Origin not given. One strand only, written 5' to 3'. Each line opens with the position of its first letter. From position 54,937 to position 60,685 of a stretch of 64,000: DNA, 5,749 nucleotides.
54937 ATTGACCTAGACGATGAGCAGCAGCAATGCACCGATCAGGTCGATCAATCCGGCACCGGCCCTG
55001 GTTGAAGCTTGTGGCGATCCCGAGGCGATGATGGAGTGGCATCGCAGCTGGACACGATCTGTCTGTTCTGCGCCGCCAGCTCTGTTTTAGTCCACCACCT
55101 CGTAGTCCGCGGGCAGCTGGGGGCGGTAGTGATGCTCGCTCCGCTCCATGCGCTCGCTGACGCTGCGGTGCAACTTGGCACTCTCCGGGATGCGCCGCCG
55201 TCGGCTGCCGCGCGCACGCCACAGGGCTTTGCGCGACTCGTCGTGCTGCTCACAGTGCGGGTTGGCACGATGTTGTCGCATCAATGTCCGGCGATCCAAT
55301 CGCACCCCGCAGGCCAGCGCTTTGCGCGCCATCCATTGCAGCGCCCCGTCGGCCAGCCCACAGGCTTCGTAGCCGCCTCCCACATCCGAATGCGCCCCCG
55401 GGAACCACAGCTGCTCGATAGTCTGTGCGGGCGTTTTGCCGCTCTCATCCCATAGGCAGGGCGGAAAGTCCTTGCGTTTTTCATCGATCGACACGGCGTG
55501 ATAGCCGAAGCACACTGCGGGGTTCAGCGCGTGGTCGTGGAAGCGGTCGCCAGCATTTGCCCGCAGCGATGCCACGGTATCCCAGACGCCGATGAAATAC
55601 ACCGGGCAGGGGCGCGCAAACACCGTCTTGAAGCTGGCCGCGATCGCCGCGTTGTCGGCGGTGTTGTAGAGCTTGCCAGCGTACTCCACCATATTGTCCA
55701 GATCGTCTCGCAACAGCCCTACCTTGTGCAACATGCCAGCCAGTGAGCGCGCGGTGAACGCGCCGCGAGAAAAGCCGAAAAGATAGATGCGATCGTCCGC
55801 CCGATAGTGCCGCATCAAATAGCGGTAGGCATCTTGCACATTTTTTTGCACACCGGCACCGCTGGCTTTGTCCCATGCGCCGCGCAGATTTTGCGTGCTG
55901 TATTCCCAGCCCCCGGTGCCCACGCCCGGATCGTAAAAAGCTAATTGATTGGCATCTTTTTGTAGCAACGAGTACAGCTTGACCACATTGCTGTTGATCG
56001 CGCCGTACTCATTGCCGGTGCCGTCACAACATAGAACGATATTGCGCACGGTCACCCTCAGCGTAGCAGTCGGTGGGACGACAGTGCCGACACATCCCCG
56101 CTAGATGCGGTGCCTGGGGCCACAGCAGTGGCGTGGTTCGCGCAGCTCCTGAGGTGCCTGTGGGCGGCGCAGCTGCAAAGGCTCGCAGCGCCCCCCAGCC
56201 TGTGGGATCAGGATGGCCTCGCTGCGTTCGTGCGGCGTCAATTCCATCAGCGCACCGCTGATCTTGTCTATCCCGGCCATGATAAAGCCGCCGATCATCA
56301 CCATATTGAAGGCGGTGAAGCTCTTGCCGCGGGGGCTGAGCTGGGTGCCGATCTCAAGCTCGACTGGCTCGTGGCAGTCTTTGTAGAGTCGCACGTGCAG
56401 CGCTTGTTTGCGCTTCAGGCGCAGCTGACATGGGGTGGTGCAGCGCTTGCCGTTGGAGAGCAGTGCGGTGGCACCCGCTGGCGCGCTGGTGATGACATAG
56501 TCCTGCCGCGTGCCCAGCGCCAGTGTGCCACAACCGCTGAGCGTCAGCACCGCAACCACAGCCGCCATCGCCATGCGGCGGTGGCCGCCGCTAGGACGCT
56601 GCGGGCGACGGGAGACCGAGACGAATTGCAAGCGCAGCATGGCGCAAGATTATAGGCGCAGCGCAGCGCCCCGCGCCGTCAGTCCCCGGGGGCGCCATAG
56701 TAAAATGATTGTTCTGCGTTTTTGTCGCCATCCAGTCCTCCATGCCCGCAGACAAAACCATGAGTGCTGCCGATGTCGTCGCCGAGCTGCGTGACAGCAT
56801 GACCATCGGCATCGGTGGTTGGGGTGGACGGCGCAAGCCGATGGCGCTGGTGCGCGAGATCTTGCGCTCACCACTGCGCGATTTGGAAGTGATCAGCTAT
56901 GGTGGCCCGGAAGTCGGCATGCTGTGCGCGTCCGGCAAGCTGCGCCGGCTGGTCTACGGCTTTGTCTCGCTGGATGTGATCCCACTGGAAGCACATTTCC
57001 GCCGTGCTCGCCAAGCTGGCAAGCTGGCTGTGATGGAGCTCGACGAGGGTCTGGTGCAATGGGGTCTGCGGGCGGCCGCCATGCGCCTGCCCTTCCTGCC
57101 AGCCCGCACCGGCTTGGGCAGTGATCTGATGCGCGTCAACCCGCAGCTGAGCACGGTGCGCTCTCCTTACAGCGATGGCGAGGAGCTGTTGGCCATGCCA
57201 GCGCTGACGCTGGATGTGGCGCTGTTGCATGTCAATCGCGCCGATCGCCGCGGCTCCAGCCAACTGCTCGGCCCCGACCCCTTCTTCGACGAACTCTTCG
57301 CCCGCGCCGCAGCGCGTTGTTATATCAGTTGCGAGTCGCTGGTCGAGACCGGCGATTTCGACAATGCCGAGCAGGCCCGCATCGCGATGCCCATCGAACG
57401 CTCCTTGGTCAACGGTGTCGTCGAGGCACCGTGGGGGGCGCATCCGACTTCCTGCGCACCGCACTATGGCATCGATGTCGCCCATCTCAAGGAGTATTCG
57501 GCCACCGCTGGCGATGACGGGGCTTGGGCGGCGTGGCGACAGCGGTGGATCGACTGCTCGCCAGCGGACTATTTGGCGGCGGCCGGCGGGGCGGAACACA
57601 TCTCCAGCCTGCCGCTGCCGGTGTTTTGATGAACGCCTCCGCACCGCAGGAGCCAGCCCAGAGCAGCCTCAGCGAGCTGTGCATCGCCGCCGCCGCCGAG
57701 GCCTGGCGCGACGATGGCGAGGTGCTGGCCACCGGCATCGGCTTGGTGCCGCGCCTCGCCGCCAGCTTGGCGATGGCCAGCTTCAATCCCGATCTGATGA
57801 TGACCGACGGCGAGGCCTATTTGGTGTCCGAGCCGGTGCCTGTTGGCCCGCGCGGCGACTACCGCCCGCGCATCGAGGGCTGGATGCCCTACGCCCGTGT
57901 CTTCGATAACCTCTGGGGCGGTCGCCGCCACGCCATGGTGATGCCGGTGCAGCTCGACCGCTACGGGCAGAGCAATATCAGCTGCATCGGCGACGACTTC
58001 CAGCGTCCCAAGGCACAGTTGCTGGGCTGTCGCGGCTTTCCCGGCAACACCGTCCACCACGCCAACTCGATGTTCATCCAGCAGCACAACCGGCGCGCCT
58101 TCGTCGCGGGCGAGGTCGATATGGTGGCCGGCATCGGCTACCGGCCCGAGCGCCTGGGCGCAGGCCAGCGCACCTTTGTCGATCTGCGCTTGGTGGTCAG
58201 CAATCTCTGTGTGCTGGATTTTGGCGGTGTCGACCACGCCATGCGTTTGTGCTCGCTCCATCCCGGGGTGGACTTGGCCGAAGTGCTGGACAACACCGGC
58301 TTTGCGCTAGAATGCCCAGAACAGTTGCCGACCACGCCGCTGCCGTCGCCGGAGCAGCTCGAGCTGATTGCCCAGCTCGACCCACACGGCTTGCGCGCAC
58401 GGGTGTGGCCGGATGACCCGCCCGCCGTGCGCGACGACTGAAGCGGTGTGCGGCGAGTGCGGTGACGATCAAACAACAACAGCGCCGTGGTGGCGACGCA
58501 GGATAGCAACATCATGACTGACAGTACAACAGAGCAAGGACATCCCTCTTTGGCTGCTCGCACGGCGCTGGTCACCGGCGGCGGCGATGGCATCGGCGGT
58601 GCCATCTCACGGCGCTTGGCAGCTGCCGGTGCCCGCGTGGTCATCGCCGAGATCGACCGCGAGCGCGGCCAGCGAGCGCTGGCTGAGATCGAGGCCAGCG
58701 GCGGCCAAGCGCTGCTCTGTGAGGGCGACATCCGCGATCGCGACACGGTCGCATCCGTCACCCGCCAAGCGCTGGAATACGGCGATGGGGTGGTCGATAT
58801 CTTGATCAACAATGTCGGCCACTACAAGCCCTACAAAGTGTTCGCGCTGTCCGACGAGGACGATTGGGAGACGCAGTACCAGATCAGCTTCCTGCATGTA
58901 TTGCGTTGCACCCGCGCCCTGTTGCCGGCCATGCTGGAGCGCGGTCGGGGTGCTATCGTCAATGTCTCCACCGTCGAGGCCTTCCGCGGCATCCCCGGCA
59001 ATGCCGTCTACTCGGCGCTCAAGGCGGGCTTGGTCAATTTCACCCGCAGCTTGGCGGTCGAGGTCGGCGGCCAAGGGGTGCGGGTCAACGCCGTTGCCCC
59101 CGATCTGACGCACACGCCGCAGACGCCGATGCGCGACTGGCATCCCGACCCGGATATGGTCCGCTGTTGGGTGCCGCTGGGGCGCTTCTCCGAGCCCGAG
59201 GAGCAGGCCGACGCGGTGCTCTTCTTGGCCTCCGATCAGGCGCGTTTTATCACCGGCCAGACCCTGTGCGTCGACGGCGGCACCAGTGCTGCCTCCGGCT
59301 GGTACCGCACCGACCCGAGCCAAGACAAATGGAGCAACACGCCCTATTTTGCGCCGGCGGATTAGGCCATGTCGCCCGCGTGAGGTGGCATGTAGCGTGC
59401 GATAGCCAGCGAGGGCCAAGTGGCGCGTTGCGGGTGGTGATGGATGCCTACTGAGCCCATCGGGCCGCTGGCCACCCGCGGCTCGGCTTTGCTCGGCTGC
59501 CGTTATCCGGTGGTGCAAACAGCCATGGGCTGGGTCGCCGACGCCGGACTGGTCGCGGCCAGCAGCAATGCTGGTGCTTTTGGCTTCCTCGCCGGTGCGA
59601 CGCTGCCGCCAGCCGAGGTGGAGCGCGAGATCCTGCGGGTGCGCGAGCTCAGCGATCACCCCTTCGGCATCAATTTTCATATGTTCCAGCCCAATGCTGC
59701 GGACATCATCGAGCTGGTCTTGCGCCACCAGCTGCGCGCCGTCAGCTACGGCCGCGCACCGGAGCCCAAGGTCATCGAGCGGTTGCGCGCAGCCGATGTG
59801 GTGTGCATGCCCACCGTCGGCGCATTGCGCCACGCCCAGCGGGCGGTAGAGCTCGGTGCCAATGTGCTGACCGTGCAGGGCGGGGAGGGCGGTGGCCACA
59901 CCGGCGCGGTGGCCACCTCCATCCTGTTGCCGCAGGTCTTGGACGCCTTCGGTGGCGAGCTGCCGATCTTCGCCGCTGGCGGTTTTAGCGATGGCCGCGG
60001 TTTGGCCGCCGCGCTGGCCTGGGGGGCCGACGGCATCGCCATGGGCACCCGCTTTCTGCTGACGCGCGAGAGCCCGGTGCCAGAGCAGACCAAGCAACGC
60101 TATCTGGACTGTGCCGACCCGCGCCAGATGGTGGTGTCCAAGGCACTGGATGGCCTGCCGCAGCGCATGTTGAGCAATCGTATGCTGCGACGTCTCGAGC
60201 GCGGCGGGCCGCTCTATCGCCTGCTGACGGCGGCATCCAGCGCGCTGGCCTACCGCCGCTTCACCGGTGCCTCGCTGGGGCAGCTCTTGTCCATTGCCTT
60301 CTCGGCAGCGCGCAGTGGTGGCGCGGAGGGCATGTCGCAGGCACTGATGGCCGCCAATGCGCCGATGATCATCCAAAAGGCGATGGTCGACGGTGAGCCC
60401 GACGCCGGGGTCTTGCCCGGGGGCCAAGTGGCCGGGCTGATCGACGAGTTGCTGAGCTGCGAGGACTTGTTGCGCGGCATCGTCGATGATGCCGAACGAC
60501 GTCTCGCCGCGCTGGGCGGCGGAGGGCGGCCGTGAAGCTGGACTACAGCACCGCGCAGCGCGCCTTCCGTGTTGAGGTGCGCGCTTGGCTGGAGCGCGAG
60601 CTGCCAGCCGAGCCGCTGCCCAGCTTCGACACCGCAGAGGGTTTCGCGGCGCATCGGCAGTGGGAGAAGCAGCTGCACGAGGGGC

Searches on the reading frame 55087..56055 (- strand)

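Call 3: search_protein_families(library=pfam, proteins=[window:55087-56055:-])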
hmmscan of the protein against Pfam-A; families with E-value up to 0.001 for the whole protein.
window:55087-56055:- (322 aa): 1 family
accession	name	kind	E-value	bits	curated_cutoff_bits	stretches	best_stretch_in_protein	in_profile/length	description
PF09994.14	T6SS_Tle1-like_cat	-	1.7e-75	254.4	27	1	4-244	1-286/287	T6SS, Phospholipase effector Tle1-like, catalytic domain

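Call 23: search_protein_families(library=ncbifam, proteins=[window:55087-56055:-], max_evalue=0.00001)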
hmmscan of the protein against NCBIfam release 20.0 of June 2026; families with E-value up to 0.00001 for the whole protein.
window:55087-56055:- (322 aa): 0 families

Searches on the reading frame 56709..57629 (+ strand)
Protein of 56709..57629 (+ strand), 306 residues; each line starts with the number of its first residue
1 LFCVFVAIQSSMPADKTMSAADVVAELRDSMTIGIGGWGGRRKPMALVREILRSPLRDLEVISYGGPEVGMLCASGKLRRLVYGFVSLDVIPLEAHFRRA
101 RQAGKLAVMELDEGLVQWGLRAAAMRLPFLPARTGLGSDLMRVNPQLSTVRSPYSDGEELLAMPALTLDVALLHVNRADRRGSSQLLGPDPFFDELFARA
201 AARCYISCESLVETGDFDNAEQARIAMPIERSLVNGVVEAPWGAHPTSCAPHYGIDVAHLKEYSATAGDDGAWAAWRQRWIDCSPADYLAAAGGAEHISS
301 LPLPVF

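Call 3: search_protein_families(library=pfam, proteins=[window:56709-57629:+])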
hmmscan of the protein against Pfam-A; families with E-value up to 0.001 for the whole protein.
window:56709-57629:+ (306 aa): 1 family
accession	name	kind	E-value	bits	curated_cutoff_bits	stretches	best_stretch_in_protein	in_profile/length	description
PF01144.29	CoA_trans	-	8.1e-30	104.3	23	1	18-219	2-201/217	Coenzyme A transferase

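Call 23: search_protein_families(library=ncbifam, proteins=[window:56709-57629:+], max_evalue=0.00001)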
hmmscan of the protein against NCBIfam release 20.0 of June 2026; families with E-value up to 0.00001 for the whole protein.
window:56709-57629:+ (306 aa): 2 families
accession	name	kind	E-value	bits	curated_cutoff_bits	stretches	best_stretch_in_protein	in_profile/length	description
TIGR02429.1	pcaI_scoA_fam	subfamily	3.8e-12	46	128.5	1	17-220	5-204/222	3-oxoacid CoA-transferase subunit A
NF007394.0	PRK09920.1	equivalog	4.1e-12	46.2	315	1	15-219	3-200/219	acetate CoA-transferase subunit alpha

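Call 25: search_solved_structures(query=window:56709-57629:+, max_evalue=0.00001)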
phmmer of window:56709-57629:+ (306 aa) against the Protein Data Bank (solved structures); distinct sequences matched with E-value up to 0.00001: 11.
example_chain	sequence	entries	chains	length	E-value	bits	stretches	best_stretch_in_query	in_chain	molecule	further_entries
6co6_A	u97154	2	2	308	5.4e-79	268.9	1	13-292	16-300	Probable CoA-transferase alpha subunit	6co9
6coj_A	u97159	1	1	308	3.8e-78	266.1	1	13-292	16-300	Probable CoA-transferase alpha subunit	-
6con_A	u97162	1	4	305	1.1e-74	254.7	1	9-292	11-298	CoA-transferase subunit alpha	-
1poi_A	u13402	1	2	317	4.9e-25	91.7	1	16-293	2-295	GLUTACONATE COENZYME A-TRANSFERASE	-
5mzw_A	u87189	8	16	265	1.1e-24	90.5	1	18-267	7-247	Glutaconate CoA-transferase family, subunit A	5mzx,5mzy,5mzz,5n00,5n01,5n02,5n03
5dbn_A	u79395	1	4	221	2.5e-10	43.4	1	16-218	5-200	Acetate CoA-transferase subunit alpha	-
1k6d_A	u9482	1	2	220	2.9e-10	43.2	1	16-218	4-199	ACETATE COA-TRANSFERASE ALPHA SUBUNIT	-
8k9h_B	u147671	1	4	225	2.1e-07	33.8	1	16-217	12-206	Acetoacetate:butyrate/acetate coenzyme A transferase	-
9xmy_A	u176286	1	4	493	2e-06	30.5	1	14-223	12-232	Succinyl-CoA:3-ketoacid-coenzyme A transferase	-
6lp1_A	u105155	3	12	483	3.2e-06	29.9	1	14-223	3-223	Succinyl-CoA:3-ketoacid-coenzyme A transferase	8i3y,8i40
3rrl_A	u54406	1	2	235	9.3e-06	28.4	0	23-221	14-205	Succinyl-CoA:3-ketoacid-coenzyme A transferase subunit A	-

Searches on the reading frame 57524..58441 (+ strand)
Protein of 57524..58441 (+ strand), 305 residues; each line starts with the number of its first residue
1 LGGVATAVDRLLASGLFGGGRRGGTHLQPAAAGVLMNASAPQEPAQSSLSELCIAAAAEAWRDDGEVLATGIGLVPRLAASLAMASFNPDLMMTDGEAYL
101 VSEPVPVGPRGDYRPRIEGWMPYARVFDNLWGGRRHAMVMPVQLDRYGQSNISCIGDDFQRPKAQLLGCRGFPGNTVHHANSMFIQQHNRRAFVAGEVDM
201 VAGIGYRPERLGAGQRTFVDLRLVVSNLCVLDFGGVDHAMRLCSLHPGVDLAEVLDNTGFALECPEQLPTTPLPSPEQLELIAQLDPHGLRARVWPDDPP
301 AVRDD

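Call 3: search_protein_families(library=pfam, proteins=[window:57524-58441:+])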
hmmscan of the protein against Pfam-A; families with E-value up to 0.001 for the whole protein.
window:57524-58441:+ (305 aa): 0 families

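Call 23: search_protein_families(library=ncbifam, proteins=[window:57524-58441:+], max_evalue=0.00001)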
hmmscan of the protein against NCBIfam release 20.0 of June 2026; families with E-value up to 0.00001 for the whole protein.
window:57524-58441:+ (305 aa): 0 families

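Call 46: search_solved_structures(query=window:57524-58441:+, max_evalue=0.001)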
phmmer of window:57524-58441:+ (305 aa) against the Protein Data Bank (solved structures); distinct sequences matched with E-value up to 0.001: 8.
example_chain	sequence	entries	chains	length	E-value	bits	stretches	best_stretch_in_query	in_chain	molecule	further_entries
6con_B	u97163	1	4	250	9.1e-59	202.6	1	47-293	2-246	CoA-transferase subunit beta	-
6co6_B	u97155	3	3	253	8.6e-52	179.7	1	49-293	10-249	Probable CoA-transferase beta subunit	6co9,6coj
1poi_B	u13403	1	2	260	1.5e-13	54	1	63-287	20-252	GLUTACONATE COENZYME A-TRANSFERASE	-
5n02_D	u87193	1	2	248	2.8e-10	43.3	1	61-292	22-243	Glutaconate CoA-transferase family, subunit B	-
5n01_D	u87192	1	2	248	2.8e-10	43.3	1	61-292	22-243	Glutaconate CoA-transferase family, subunit B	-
5n00_B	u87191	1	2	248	2.9e-10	43.3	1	61-292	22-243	Glutaconate CoA-transferase family, subunit B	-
5n03_D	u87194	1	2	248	6.6e-10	42.1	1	61-292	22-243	Glutaconate CoA-transferase family, subunit B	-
5mzw_D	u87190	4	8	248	7e-10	42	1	61-292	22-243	Glutaconate CoA-transferase family, subunit B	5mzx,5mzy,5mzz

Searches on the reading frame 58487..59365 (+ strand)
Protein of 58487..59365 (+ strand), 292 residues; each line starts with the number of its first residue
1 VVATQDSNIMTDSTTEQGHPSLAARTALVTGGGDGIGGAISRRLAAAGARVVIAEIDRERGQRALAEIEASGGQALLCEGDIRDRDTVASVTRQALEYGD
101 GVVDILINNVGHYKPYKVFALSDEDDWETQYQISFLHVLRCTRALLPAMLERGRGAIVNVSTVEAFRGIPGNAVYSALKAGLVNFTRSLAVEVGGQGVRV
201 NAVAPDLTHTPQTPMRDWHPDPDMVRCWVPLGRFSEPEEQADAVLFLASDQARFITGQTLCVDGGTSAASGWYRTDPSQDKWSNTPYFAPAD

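Call 23: search_protein_families(library=ncbifam, proteins=[window:58487-59365:+], max_evalue=0.00001)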
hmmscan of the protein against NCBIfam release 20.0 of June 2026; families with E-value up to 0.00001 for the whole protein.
window:58487-59365:+ (292 aa): 229 families (the best 25 are shown)
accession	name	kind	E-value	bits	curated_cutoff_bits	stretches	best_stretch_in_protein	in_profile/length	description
NF005559.1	PRK07231.1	subfamily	3.1e-64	216.9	215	1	22-267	2-248/249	glucose 1-dehydrogenase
NF052558.1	MBtsdlDhBudC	equivalog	4.1e-59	200.2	270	1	24-271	3-246/250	meso-2,3-butanediol dehydrogenase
NF009466.0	PRK12826.1-2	subfamily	3.6e-57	193.7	222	1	24-268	3-246/248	3-oxoacyl-ACP reductase FabG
NF004198.0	PRK05653.1-3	equivalog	3.7e-57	193.6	296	1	20-266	3-246/248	3-oxoacyl-ACP reductase FabG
TIGR01830.1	3oxo_ACP_reduc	equivalog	3.3e-54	184.1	297.75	1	27-265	1-237/239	3-oxoacyl-[acyl-carrier-protein] reductase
NF004791.0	PRK06138.1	equivalog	6.7e-54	182.8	312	1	22-268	3-251/252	SDR family oxidoreductase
NF005469.0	PRK07063.1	equivalog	3.6e-53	180.7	306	1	21-268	4-256/260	SDR family oxidoreductase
NF005067.0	PRK06484.1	equivalog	1.9e-52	178.5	713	2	102-276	83-261/524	short chain dehydrogenase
NF009468.0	PRK12826.1-4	equivalog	1.4e-51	175.7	318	1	21-266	4-247/256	SDR family oxidoreductase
NF005681.0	PRK07478.1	subfamily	2.9e-51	174.3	267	1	21-268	3-251/254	SDR family oxidoreductase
NF005853.0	PRK07774.1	equivalog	5.1e-51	173.5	303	1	22-266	4-246/250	SDR family oxidoreductase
NF004818.0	PRK06172.1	equivalog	5.5e-51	173.3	336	1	22-268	5-252/253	SDR family oxidoreductase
NF004197.0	PRK05653.1-1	equivalog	1.8e-50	171.9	332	1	21-266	4-246/249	3-oxoacyl-ACP reductase FabG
TIGR03206.1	benzo_BadH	equivalog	3e-50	170.9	431.2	1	24-266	3-248/250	2-hydroxycyclohexanecarboxyl-CoA dehydrogenase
NF053701.1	CsHdxCHCADhChcB2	equivalog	3.3e-50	170.9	350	1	23-268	2-244/245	cis-4-hydroxycyclohexanecarboxylate dehydrogenase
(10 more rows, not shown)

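Call 45: search_protein_families(library=pfam, proteins=[window:58487-59365:+], max_evalue=0.001)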
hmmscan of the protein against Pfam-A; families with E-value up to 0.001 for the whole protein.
window:58487-59365:+ (292 aa): 4 families
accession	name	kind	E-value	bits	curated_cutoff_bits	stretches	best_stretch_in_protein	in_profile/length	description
PF13561.12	adh_short_C2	-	5.8e-58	196.7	27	1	34-266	6-235/236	Enoyl-(Acyl carrier protein) reductase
PF00106.31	adh_short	-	2.2e-49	168.1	26.6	1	26-213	2-187/195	short chain dehydrogenase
PF08659.16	KR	-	1.4e-08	35.3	22.6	1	26-178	2-152/180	KR domain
PF01370.27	Epimerase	-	0.00027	20.9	20.9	0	27-95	1-63/240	NAD dependent epimerase/dehydratase family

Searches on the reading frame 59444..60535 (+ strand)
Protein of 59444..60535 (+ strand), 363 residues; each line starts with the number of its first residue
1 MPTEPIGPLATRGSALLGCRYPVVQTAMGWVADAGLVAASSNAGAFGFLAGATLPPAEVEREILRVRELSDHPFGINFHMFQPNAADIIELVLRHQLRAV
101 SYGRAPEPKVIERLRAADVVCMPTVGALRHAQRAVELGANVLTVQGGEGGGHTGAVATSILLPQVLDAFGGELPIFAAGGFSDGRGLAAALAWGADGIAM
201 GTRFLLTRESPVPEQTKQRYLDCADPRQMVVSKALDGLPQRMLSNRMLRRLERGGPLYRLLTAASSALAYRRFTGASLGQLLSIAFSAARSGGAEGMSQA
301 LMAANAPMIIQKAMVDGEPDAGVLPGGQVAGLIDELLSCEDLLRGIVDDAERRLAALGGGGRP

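Call 23: search_protein_families(library=ncbifam, proteins=[window:59444-60535:+], max_evalue=0.00001)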
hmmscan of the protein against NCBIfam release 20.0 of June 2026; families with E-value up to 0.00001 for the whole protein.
window:59444-60535:+ (363 aa): 5 families
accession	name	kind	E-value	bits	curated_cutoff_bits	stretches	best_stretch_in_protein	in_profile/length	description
TIGR03151.1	enACPred_II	equivalog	6.1e-63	212.9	453.1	1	14-252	5-240/307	enoyl-[acyl-carrier-protein] reductase FabK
TIGR03966.1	actino_HemFlav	equivalog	6.3e-07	28.4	470.85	1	129-206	259-336/385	pre-mycofactocin synthase MftD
NF008398.0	PRK11197.1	subfamily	1.2e-06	27.5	376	1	130-207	258-335/381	L-lactate dehydrogenase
TIGR02814.1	pfaD_fam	subfamily_domain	2e-06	26.8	449.25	0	19-101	17-105/444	PfaD family polyunsaturated fatty acid/polyketide biosynthesis protein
NF033901.1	L_lactate_LldD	exception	9.3e-06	24.9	550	0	130-208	258-336/377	FMN-dependent L-lactate dehydrogenase LldD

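Call 45: search_protein_families(library=pfam, proteins=[window:59444-60535:+], max_evalue=0.001)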
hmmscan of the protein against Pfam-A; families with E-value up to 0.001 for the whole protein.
window:59444-60535:+ (363 aa): 3 families
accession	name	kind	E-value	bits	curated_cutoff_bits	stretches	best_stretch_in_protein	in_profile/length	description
PF03060.21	NMO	-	1.6e-66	225.4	28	2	89-348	106-330/331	Nitronate monooxygenase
PF01070.24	FMN_dh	-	5.8e-08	32.6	24.9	1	130-205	231-306/350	FMN-dependent dehydrogenase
PF00478.31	IMPDH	-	2.5e-05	23.9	25.6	0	126-213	154-248/345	IMP dehydrogenase / GMP reductase domain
